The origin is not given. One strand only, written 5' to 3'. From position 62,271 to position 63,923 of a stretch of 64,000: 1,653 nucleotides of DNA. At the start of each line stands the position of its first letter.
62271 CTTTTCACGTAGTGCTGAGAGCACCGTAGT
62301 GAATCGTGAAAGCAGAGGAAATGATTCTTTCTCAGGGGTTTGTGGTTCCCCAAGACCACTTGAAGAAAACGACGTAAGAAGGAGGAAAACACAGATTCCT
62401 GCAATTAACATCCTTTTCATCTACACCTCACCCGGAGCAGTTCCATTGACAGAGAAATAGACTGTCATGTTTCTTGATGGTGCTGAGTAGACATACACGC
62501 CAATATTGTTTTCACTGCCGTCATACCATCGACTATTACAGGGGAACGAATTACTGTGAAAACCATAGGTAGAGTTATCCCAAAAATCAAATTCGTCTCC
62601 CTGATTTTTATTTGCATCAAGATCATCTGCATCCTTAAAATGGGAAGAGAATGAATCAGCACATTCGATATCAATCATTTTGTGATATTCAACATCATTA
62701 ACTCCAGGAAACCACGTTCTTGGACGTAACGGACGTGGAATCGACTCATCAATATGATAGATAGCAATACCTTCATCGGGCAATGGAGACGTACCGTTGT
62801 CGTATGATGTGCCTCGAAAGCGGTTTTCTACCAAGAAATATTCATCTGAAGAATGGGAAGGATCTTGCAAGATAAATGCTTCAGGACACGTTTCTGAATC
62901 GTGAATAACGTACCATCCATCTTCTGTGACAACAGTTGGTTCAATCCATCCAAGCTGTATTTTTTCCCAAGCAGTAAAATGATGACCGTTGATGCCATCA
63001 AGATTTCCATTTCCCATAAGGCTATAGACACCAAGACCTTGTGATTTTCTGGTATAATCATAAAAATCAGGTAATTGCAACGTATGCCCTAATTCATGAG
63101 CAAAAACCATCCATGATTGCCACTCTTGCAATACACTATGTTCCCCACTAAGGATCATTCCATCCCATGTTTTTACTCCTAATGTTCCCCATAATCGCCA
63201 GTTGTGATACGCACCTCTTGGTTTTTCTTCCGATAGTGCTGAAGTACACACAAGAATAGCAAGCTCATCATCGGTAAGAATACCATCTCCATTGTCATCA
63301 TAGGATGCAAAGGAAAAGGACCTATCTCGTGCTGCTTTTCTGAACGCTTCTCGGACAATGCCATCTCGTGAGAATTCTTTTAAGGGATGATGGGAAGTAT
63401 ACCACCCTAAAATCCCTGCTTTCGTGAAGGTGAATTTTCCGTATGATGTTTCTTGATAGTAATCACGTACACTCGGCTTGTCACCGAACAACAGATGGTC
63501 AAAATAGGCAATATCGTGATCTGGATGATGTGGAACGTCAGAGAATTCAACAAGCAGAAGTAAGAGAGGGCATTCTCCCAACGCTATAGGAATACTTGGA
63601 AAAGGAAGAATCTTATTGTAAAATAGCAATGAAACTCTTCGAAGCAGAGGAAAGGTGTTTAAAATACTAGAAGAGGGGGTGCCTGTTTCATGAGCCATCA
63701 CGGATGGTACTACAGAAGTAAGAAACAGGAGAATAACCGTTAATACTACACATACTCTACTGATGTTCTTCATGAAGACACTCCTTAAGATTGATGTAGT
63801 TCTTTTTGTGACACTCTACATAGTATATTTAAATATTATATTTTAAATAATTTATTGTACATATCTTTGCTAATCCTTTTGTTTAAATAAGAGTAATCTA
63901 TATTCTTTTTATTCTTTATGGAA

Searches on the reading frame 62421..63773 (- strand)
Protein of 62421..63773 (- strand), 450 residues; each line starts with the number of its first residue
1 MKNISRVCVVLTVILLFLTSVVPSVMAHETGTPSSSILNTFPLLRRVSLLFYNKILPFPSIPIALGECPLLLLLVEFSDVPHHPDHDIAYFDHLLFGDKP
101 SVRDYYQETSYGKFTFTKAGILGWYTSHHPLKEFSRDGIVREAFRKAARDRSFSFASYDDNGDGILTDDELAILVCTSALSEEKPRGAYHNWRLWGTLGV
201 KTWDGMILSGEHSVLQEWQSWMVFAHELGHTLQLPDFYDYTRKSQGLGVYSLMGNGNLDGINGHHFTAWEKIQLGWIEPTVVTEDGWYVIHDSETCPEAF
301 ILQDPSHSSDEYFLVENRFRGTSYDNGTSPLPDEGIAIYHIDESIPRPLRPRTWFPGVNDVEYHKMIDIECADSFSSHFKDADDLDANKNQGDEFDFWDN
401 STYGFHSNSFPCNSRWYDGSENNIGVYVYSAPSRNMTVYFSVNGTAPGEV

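Call 51: search_protein_families(library=pfam, proteins=[window:62421-63773:-], max_evalue=0.01)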
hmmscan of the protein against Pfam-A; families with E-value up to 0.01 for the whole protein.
window:62421-63773:- (450 aa): 2 families
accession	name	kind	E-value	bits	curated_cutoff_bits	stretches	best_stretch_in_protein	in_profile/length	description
PF05547.17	Peptidase_M6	-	2.5e-07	30.7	22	1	201-269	206-277/294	Immune inhibitor A peptidase M6, catalytic domain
PF13688.12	Reprolysin_5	-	0.0027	18.4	27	1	211-241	132-163/196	Metallo-peptidase family M12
